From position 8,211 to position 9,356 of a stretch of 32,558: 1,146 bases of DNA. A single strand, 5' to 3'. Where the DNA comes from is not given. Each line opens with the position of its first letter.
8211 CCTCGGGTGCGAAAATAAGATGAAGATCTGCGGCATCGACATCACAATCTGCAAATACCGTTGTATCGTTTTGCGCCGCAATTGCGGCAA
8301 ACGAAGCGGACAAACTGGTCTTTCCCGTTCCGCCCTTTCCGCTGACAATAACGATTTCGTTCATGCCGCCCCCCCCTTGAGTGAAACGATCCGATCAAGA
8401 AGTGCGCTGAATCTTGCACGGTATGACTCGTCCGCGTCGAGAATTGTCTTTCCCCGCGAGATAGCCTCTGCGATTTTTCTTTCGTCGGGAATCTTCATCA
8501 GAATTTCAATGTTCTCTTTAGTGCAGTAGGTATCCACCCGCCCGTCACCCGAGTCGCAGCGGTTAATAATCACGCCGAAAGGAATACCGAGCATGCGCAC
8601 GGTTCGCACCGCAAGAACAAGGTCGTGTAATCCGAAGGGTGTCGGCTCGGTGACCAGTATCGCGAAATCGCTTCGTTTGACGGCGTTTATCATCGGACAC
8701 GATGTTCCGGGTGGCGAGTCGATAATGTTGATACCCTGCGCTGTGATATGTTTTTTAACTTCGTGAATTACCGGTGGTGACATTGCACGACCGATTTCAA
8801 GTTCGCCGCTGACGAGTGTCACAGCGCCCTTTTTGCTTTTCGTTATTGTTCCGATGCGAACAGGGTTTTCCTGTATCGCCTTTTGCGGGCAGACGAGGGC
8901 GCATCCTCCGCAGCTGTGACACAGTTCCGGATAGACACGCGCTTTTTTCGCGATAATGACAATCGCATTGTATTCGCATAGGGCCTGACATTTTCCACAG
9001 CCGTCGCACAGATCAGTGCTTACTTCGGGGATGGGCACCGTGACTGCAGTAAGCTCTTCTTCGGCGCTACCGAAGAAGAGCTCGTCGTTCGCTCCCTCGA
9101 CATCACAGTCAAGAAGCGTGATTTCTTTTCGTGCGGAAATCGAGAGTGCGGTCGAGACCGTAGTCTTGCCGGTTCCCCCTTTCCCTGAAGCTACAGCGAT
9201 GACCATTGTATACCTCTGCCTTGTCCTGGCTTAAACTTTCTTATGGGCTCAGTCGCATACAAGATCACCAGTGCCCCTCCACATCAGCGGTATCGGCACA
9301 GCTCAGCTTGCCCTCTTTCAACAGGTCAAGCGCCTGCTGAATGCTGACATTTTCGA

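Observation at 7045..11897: ORP ('orange protein' complex)-like operon: 3 NifX-like proteins + DUF5320 + 2 Fe-S MinD-like ATPases under a dedicated PAS/sigma-54 activator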

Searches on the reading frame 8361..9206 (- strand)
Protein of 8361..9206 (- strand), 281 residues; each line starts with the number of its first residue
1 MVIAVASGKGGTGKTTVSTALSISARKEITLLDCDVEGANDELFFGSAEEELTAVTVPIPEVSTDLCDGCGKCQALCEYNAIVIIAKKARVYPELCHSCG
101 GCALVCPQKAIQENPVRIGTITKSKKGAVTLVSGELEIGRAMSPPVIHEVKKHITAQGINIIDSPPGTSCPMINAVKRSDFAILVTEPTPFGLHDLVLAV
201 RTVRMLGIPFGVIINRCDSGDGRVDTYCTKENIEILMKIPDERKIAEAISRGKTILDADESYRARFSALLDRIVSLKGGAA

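Call 3: search_protein_families(library=pfam, proteins=[window:8361-9206:-], max_evalue=0.01)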
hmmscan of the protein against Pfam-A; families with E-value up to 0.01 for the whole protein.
window:8361-9206:- (281 aa): 16 families
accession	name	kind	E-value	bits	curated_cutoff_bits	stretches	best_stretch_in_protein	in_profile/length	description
PF01656.29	CbiA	-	7.8e-16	58.6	25.4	1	3-255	1-125/125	CobQ/CobB/MinD/ParA nucleotide binding domain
PF10609.15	ParA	-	1.1e-14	54.9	27.1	2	2-54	5-60/246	NUBPL iron-transfer P-loop NTPase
PF00037.32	Fer4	-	2.3e-11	43.5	21.1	2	91-112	3-24/24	4Fe-4S binding domain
PF12837.12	Fer4_6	-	2.8e-08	33.8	25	1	59-82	1-24/24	4Fe-4S binding domain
PF13614.12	AAA_31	-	6.7e-08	33.1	27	1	2-36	3-40/177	AAA domain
PF25160.1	LdpA_Fe-S-bd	-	9.6e-08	32.1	27.6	2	88-114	20-46/49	LdpA Fe-S cluster-binding domain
PF13187.11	Fer4_9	-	4.3e-07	30.3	27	1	67-111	2-52/52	4Fe-4S dicluster domain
PF12838.12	Fer4_7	-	9.8e-07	29.6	27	1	67-110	2-52/52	4Fe-4S dicluster domain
PF14697.11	Fer4_21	-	2.6e-06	27.9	35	1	62-111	3-57/59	4Fe-4S dicluster domain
PF13484.11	Fer4_16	-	3.1e-06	28.3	30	1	96-114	2-20/66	4Fe-4S double cluster binding domain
PF13237.11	Fer4_10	-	6.2e-06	26.5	25.5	2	62-107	4-53/53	4Fe-4S dicluster domain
PF00142.24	Fer4_NifH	-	3.2e-05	24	25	0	211-274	178-245/271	4Fe-4S iron sulfur cluster binding proteins, NifH/frxC family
PF13183.11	Fer4_8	-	0.0014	19.5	27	0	92-109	50-67/68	4Fe-4S dicluster domain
PF12797.12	Fer4_2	-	0.0017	18.6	24.5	0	59-77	2-20/22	4Fe-4S binding domain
PF12800.12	Fer4_4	-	0.0056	17.4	24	0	93-108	1-16/17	4Fe-4S binding domain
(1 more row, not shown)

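Call 20: find_homologous_proteins(query=window:8361-9206:-, max_evalue=1e-10)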
Query window:8361-9206:- (281 aa): 8000 proteins with E <= 1e-10 among 8000 candidates; the best 120 are listed.
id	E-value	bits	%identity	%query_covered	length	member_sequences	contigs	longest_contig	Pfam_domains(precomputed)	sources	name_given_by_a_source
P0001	4.1e-174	595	96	100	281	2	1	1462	PF00142.25,PF14697.12,PF10609.16,PF12837.13,PF13484.12,PF12838.13,PF01656.30,PF13614.13,PF00037.33,PF25160.2,PF13237.12,PF13187.12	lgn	-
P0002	4.0e-162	556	89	100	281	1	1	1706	PF14697.12,PF10609.16,PF01656.30,PF13614.13,PF12837.13,PF00037.33,PF13484.12,PF12838.13,PF25160.2,PF13237.12,PF13187.12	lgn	-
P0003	1.5e-114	400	65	100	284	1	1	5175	PF14697.12,PF10609.16,PF01656.30,PF12797.13,PF13614.13,PF12837.13,PF00037.33,PF13484.12,PF12838.13,PF13237.12,PF13187.12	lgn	-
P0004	4.7e-112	392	65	99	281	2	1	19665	PF14697.12,PF10609.16,PF01656.30,PF13614.13,PF12837.13,PF00037.33,PF12838.13,PF13187.12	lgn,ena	-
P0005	5.7e-112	391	64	99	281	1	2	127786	PF14697.12,PF10609.16,PF01656.30,PF13614.13,PF12837.13,PF00037.33,PF25160.2,PF13187.12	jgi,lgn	-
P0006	5.8e-111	388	64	96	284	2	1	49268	PF14697.12,PF10609.16,PF12837.13,PF13484.12,PF12838.13,PF01656.30,PF12797.13,PF13614.13,PF00037.33,PF25160.2,PF13237.12,PF13187.12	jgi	jgi:MinD superfamily P-loop ATPase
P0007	2.6e-108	379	62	99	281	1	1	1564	PF14697.12,PF10609.16,PF01656.30,PF13614.13,PF12837.13,PF00037.33,PF25160.2,PF13187.12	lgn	-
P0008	9.5e-108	378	63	97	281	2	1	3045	PF10609.16,PF01656.30,PF13614.13,PF12837.13,PF00037.33,PF13187.12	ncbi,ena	-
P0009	1.4e-102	361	59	96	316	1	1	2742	PF14697.12,PF10609.16,PF01656.30,PF13614.13,PF12837.13,PF00037.33,PF13484.12,PF12838.13,PF25160.2,PF13237.12,PF13187.12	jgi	jgi:MinD superfamily P-loop ATPase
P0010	2.2e-100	353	57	99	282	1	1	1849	PF14697.12,PF10609.16,PF12837.13,PF13484.12,PF12838.13,PF01656.30,PF12797.13,PF13614.13,PF00037.33,PF25160.2,PF13237.12,PF13187.12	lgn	-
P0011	4.3e-99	349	56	100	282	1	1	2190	PF14697.12,PF10609.16,PF12837.13,PF13484.12,PF12838.13,PF12800.13,PF01656.30,PF12797.13,PF13614.13,PF00037.33,PF25160.2,PF13237.12,PF13187.12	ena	-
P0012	1.5e-98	347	55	100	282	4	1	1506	PF14697.12,PF10609.16,PF01656.30,PF12797.13,PF13614.13,PF12837.13,PF00037.33,PF12838.13,PF25160.2,PF13237.12,PF13187.12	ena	-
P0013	5.5e-98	346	55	100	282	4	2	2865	PF14697.12,PF10609.16,PF12837.13,PF13484.12,PF12838.13,PF12800.13,PF01656.30,PF12797.13,PF13614.13,PF00037.33,PF25160.2,PF13237.12,PF13187.12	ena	-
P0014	7.0e-98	345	55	100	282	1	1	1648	PF14697.12,PF10609.16,PF01656.30,PF12797.13,PF13614.13,PF12837.13,PF00037.33,PF12838.13,PF25160.2,PF13237.12,PF13187.12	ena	-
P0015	1.4e-97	344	55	100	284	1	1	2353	PF14697.12,PF10609.16,PF12837.13,PF13484.12,PF12838.13,PF12800.13,PF01656.30,PF12797.13,PF13614.13,PF00037.33,PF25160.2,PF13237.12,PF13187.12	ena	-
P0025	5.3e-95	336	56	99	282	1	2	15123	PF10609.16,PF01656.30,PF12797.13,PF13614.13,PF12837.13,PF00037.33,PF13484.12,PF12838.13,PF13237.12,PF13183.12,PF13187.12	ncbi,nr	ncbi:MAG: ATP-binding protein [Candidatus Delongbacteria bacterium]|nr:ATP-binding protein [Candidat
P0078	1.5e-92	328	54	97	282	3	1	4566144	PF10609.16,PF01656.30,PF13614.13,PF12837.13,PF00037.33,PF12838.13,PF13237.12,PF13187.12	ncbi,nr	ncbi:(4Fe-4S)-binding protein [Geobacter sulfurreducens]|nr:(4Fe-4S)-binding protein [Geobacter sulf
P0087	1.8e-92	327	55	96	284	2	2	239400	PF14697.12,PF10609.16,PF12837.13,PF13484.12,PF12838.13,PF01656.30,PF12797.13,PF13614.13,PF00037.33,PF25160.2,PF13237.12,PF13187.12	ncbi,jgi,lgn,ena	-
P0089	1.9e-92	327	56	97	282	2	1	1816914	PF14697.12,PF10609.16,PF12837.13,PF13484.12,PF12838.13,PF01656.30,PF12797.13,PF13614.13,PF00037.33,PF25160.2,PF13237.12,PF13187.12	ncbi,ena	-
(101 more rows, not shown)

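Call 21: find_encoding_contigs(protein=P0005, flank=8000, max_places=2)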
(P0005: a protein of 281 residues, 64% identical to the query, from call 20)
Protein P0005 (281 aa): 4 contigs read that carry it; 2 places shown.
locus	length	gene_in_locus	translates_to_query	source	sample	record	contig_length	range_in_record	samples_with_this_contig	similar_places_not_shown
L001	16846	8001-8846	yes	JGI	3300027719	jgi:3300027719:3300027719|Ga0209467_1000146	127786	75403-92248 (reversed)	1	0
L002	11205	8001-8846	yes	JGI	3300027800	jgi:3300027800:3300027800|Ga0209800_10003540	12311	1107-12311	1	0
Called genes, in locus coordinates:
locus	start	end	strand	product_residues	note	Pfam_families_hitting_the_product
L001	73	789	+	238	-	PF00578:AhpC-TSA, PF08534:Redoxin, PF10417:1-cysPrx_C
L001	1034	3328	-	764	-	PF08267:Meth_synt_1, PF01717:Meth_synt_2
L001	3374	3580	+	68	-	-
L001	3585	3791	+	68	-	-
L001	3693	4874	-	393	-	PF07228:SpoIIE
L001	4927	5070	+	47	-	-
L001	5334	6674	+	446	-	PF00989:PAS, PF08448:PAS_4, PF13426:PAS_9, PF00158:Sigma54_activat, PF14532:Sigma54_activ_2, PF07728:AAA_5 (weak), PF25601:AAA_lid_14, PF02954:HTH_8, +1 more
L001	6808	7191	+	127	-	PF02579:Nitro_FeMo-Co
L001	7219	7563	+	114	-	PF17253:DUF5320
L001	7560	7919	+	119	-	PF02579:Nitro_FeMo-Co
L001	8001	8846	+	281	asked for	PF01656:CbiA, PF10609:ParA, PF13614:AAA_31 (faint), PF25160:LdpA_Fe-S-bd (faint), PF00037:Fer4 (faint), PF12837:Fer4_6 (weak), PF14697:Fer4_21 (weak), PF13187:Fer4_9 (faint)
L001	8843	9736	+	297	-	PF01656:CbiA, PF13614:AAA_31 (faint), PF12838:Fer4_7 (faint), PF13237:Fer4_10 (faint), PF25160:LdpA_Fe-S-bd (faint), PF00037:Fer4 (weak), PF14697:Fer4_21, PF10609:ParA (weak)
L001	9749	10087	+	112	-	PF02579:Nitro_FeMo-Co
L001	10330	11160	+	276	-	PF00753:Lactamase_B, PF12706:Lactamase_B_2 (weak)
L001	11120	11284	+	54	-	-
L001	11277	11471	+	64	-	-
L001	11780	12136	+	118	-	PF00085:Thioredoxin, PF13098:Thioredoxin_2, PF13728:TraF (weak), PF13905:Thioredoxin_8 (faint)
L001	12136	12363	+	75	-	PF13237:Fer4_10 (faint), PF14697:Fer4_21 (weak), PF25160:LdpA_Fe-S-bd (weak), PF12838:Fer4_7 (weak), PF13187:Fer4_9 (weak), PF00037:Fer4, PF12837:Fer4_6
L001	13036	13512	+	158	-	PF09719:C_GCAxxG_C_C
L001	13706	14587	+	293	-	PF04055:Radical_SAM, PF13186:SPASM (weak)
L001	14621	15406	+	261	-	PF01925:TauE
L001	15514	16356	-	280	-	PF02535:Zip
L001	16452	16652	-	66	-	-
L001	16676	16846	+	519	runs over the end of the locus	PF07969:Amidohydro_3, PF01979:Amidohydro_1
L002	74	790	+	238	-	PF00578:AhpC-TSA, PF08534:Redoxin, PF10417:1-cysPrx_C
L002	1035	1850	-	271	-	PF01717:Meth_synt_2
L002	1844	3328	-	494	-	PF08267:Meth_synt_1, PF01717:Meth_synt_2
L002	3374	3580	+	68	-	-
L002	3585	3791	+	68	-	-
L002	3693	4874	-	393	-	PF07228:SpoIIE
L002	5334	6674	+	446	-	PF00989:PAS, PF08448:PAS_4, PF13426:PAS_9, PF00158:Sigma54_activat, PF14532:Sigma54_activ_2, PF07728:AAA_5 (weak), PF25601:AAA_lid_14, PF02954:HTH_8, +1 more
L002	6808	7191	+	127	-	PF02579:Nitro_FeMo-Co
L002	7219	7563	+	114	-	PF17253:DUF5320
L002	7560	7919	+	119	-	PF02579:Nitro_FeMo-Co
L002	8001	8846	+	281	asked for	PF01656:CbiA, PF10609:ParA, PF13614:AAA_31 (faint), PF25160:LdpA_Fe-S-bd (faint), PF00037:Fer4 (faint), PF12837:Fer4_6 (weak), PF14697:Fer4_21 (weak), PF13187:Fer4_9 (faint)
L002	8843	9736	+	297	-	PF01656:CbiA, PF13614:AAA_31 (faint), PF12838:Fer4_7 (faint), PF13237:Fer4_10 (faint), PF25160:LdpA_Fe-S-bd (faint), PF00037:Fer4 (weak), PF14697:Fer4_21, PF10609:ParA (weak)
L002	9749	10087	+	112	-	PF02579:Nitro_FeMo-Co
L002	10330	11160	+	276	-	PF00753:Lactamase_B, PF12706:Lactamase_B_2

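Call 22: find_encoding_contigs(protein=P0078, flank=8000, max_places=1)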
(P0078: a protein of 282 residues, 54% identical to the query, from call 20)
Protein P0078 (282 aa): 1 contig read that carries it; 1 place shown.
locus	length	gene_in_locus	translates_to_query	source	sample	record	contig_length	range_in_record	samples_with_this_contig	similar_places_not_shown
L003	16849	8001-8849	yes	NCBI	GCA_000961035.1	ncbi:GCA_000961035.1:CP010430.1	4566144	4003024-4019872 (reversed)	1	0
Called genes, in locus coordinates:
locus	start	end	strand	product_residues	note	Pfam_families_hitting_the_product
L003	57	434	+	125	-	PF02579:Nitro_FeMo-Co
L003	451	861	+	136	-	PF03625:DUF302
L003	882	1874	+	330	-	PF13593:SBF_like, PF01758:SBF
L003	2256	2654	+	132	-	PF01592:NifU_N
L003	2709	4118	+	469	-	PF00171:Aldedh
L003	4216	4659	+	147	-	PF08821:CGGC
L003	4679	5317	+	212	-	PF01209:Ubie_methyltran, PF13489:Methyltransf_23, PF00891:Methyltransf_2, PF13847:Methyltransf_31, PF08241:Methyltransf_11, PF08242:Methyltransf_12, PF13649:Methyltransf_25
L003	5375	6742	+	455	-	PF00989:PAS, PF08448:PAS_4, PF13188:PAS_8 (weak), PF13426:PAS_9, PF00158:Sigma54_activat, PF14532:Sigma54_activ_2, PF25601:AAA_lid_14, PF02954:HTH_8, +1 more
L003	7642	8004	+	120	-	PF02579:Nitro_FeMo-Co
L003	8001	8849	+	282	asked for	PF01656:CbiA, PF10609:ParA (weak), PF13614:AAA_31 (faint), PF12838:Fer4_7 (faint), PF12837:Fer4_6 (faint), PF13237:Fer4_10 (weak), PF13187:Fer4_9 (weak), PF00037:Fer4 (weak)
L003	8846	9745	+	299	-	PF01656:CbiA, PF10609:ParA (faint), PF00037:Fer4 (faint), PF13237:Fer4_10 (weak), PF14697:Fer4_21, PF12838:Fer4_7 (weak), PF13187:Fer4_9 (weak)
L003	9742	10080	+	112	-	PF02579:Nitro_FeMo-Co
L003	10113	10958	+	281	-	PF00753:Lactamase_B, PF12706:Lactamase_B_2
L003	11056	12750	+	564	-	PF01266:DAO (faint), PF03486:HI0933_like (faint), PF07992:Pyr_redox_2, PF13450:NAD_binding_8 (faint), PF13738:Pyr_redox_3 (faint), PF00070:Pyr_redox, PF02852:Pyr_redox_dim, PF00581:Rhodanese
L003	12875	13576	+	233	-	PF01209:Ubie_methyltran, PF05175:MTS, PF05891:Methyltransf_PK (weak), PF13489:Methyltransf_23, PF13847:Methyltransf_31, PF08241:Methyltransf_11, PF08242:Methyltransf_12, PF13649:Methyltransf_25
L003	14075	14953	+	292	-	PF02374:ArsA_ATPase (weak), PF09140:MipZ (weak), PF10609:ParA, PF13614:AAA_31 (weak), PF01656:CbiA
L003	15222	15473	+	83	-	-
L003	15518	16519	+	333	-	PF04055:Radical_SAM (weak)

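Call 23: find_encoding_contigs(protein=P0006, flank=8000, max_places=1)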
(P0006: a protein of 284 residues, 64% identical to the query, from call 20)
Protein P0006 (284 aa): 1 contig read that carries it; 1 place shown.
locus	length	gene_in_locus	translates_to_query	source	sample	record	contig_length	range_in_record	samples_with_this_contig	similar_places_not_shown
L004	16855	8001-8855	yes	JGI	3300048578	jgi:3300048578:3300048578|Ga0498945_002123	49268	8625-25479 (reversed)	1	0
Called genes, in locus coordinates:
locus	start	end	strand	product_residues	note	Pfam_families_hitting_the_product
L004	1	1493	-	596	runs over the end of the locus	PF00664:ABC_membrane, PF00005:ABC_tran, PF02463:SMC_N (weak)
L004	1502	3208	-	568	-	PF00664:ABC_membrane, PF00005:ABC_tran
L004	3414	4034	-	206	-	PF00440:TetR_N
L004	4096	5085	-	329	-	PF07690:MFS_1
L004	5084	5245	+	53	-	-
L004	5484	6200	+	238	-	PF00578:AhpC-TSA, PF08534:Redoxin, PF10417:1-cysPrx_C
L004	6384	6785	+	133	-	PF02579:Nitro_FeMo-Co (weak)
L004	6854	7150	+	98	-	PF17253:DUF5320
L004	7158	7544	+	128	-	PF09719:C_GCAxxG_C_C (faint)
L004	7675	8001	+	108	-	PF02579:Nitro_FeMo-Co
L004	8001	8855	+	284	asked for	PF01656:CbiA, PF10609:ParA, PF13614:AAA_31 (faint), PF12837:Fer4_6, PF13237:Fer4_10 (weak), PF14697:Fer4_21 (weak), PF12838:Fer4_7 (weak), PF13187:Fer4_9 (weak), +4 more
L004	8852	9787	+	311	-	PF01656:CbiA, PF10609:ParA (faint), PF13614:AAA_31 (faint), PF13484:Fer4_16 (faint), PF00037:Fer4 (faint), PF14697:Fer4_21, PF12838:Fer4_7 (weak)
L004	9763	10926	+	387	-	PF00142:Fer4_NifH (weak), PF01656:CbiA, PF02374:ArsA_ATPase (weak), PF09140:MipZ, PF10609:ParA, PF13614:AAA_31, PF02579:Nitro_FeMo-Co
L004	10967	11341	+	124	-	PF03061:4HBT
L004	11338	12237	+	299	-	PF01937:ARMT1-like_dom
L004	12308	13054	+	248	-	PF00753:Lactamase_B, PF12706:Lactamase_B_2 (weak)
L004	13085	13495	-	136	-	PF03928:HbpS-like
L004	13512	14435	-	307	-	PF01266:DAO (faint), PF07992:Pyr_redox_2, PF13738:Pyr_redox_3, PF00070:Pyr_redox (weak)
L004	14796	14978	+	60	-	-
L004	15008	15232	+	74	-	PF14697:Fer4_21 (faint), PF13237:Fer4_10 (faint), PF12838:Fer4_7 (weak), PF13187:Fer4_9 (weak), PF25160:LdpA_Fe-S-bd (weak), PF12837:Fer4_6 (weak), PF00037:Fer4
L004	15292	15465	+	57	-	PF19628:DUF6132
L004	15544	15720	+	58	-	PF12838:Fer4_7 (faint), PF13187:Fer4_9 (faint), PF25160:LdpA_Fe-S-bd, PF00037:Fer4, PF12837:Fer4_6, PF13237:Fer4_10 (weak)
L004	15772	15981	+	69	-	PF11127:YgaP-like_TM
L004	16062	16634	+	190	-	PF00891:Methyltransf_2, PF01209:Ubie_methyltran, PF13489:Methyltransf_23 (weak), PF01135:PCMT, PF13847:Methyltransf_31, PF08241:Methyltransf_11, PF08242:Methyltransf_12, PF13649:Methyltransf_25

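Call 43: find_encoding_contigs(protein=P0089, flank=7000, max_places=1)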
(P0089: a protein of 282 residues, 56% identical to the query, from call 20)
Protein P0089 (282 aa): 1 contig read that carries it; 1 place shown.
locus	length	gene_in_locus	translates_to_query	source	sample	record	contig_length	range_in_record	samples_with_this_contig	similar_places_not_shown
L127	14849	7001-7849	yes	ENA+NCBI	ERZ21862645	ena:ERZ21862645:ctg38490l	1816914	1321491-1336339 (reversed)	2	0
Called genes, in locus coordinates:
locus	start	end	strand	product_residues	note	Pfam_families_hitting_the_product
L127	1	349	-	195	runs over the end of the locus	-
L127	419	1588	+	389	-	-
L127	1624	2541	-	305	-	PF04055:Radical_SAM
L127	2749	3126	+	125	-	PF01592:NifU_N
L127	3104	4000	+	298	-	PF01937:ARMT1-like_dom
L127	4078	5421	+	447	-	PF00989:PAS, PF08448:PAS_4, PF13188:PAS_8 (weak), PF13426:PAS_9, PF00158:Sigma54_activat, PF14532:Sigma54_activ_2, PF25601:AAA_lid_14, PF02954:HTH_8, +1 more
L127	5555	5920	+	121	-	-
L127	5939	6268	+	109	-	PF17253:DUF5320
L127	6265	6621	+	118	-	-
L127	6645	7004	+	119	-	PF02579:Nitro_FeMo-Co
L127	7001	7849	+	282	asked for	PF01656:CbiA, PF10609:ParA (weak), PF13614:AAA_31, PF12838:Fer4_7 (faint), PF13237:Fer4_10 (faint), PF00037:Fer4 (weak), PF14697:Fer4_21 (weak), PF13187:Fer4_9, +4 more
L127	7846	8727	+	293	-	PF01656:CbiA, PF02374:ArsA_ATPase (faint), PF10609:ParA (faint), PF13614:AAA_31 (faint), PF00037:Fer4 (weak), PF14697:Fer4_21, PF12838:Fer4_7 (weak), PF13187:Fer4_9 (weak), +2 more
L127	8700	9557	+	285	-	PF10609:ParA, PF01656:CbiA, PF02374:ArsA_ATPase (weak), PF09140:MipZ (weak), PF13614:AAA_31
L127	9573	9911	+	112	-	PF02579:Nitro_FeMo-Co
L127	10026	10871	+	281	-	PF00753:Lactamase_B, PF23023:Anti-Pycsar_Apyc1, PF12706:Lactamase_B_2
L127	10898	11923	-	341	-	-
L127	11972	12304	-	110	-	-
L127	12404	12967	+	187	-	PF04542:Sigma70_r2, PF08281:Sigma70_r4_2 (weak), PF04545:Sigma70_r4 (weak)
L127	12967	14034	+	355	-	-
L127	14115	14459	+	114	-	-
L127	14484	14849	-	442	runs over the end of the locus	PF00324:AA_permease, PF13520:AA_permease_2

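Call 44: find_encoding_contigs(protein=P0087, flank=7000, max_places=1)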
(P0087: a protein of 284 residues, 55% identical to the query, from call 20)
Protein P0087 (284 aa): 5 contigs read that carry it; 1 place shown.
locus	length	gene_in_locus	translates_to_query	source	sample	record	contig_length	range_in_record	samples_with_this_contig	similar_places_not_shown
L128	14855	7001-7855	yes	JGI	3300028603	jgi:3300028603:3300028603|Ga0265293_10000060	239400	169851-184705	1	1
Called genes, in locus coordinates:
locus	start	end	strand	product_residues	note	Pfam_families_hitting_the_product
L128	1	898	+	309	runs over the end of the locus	PF00701:DHDPS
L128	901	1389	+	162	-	-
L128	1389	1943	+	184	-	-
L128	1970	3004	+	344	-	PF24996:NANM, PF07646:Kelch_2 (faint), PF13415:Beta-prop_FBX42 (faint), PF24681:Kelch_KLHDC2_KLHL20_DRC7, PF13418:Beta-prop_TYW4 (faint), PF01344:Kelch_1 (faint), PF24996:NANM, PF24981:Beta-prop_ATRN-LZTR1 (weak), +1 more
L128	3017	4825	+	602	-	PF00474:SSF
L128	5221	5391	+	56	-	-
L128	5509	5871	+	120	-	PF02001:DUF134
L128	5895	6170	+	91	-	PF17253:DUF5320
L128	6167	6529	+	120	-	PF02579:Nitro_FeMo-Co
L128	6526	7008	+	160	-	PF01980:TrmO_N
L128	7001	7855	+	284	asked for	PF10609:ParA, PF01656:CbiA, PF13614:AAA_31 (faint), PF00037:Fer4 (weak), PF12837:Fer4_6 (weak), PF13237:Fer4_10 (weak), PF14697:Fer4_21 (weak), PF13187:Fer4_9 (weak), +4 more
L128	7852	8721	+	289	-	PF01656:CbiA, PF10609:ParA (faint), PF13237:Fer4_10 (faint), PF12797:Fer4_2 (faint), PF14697:Fer4_21, PF12838:Fer4_7 (weak), PF13187:Fer4_9 (weak), PF00037:Fer4 (weak), +1 more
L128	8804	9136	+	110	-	PF08821:CGGC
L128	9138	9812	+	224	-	PF13489:Methyltransf_23, PF01209:Ubie_methyltran (weak), PF13847:Methyltransf_31, PF08241:Methyltransf_11, PF08242:Methyltransf_12, PF13649:Methyltransf_25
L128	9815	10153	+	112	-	PF02579:Nitro_FeMo-Co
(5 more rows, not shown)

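Call 45: find_encoding_contigs(protein=P0025, flank=7000, max_places=1)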
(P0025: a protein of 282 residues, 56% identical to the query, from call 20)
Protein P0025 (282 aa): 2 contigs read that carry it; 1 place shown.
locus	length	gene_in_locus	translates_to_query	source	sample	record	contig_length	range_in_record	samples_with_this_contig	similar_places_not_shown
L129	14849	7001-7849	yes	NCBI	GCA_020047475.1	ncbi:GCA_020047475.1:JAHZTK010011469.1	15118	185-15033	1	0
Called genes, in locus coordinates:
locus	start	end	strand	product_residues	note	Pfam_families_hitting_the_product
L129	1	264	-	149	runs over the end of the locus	PF01039:Carboxyl_trans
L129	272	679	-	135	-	PF00903:Glyoxalase, PF13468:Glyoxalase_3, PF13669:Glyoxalase_4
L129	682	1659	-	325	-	PF03308:MeaB, PF02492:cobW (faint)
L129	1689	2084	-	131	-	PF02310:B12-binding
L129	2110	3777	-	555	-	PF01642:MM_CoA_mutase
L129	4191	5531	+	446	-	PF00989:PAS, PF08448:PAS_4, PF13426:PAS_9, PF00158:Sigma54_activat, PF14532:Sigma54_activ_2, PF07728:AAA_5, PF25601:AAA_lid_14, PF02954:HTH_8, +1 more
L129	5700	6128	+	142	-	PF02579:Nitro_FeMo-Co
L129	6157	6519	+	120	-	PF02579:Nitro_FeMo-Co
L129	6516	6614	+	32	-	-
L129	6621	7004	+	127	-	PF01980:TrmO_N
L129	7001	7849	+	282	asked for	PF01656:CbiA, PF10609:ParA (weak), PF13614:AAA_31 (faint), PF12838:Fer4_7 (faint), PF00037:Fer4 (weak), PF13187:Fer4_9 (weak), PF00037:Fer4 (weak), PF12837:Fer4_6 (weak), +4 more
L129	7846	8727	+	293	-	PF00142:Fer4_NifH (faint), PF01656:CbiA, PF13614:AAA_31 (faint), PF13237:Fer4_10 (weak), PF14697:Fer4_21 (weak), PF13187:Fer4_9 (weak), PF00037:Fer4 (weak), PF10609:ParA, +4 more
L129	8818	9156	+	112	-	PF02579:Nitro_FeMo-Co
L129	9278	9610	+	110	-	-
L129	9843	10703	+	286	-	PF01937:ARMT1-like_dom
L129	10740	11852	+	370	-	PF13353:Fer4_12 (faint), PF04055:Radical_SAM, PF13186:SPASM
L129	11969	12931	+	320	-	PF04055:Radical_SAM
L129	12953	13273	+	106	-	PF02635:DsrE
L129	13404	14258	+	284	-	PF00753:Lactamase_B, PF12706:Lactamase_B_2 (weak)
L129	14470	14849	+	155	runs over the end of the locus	?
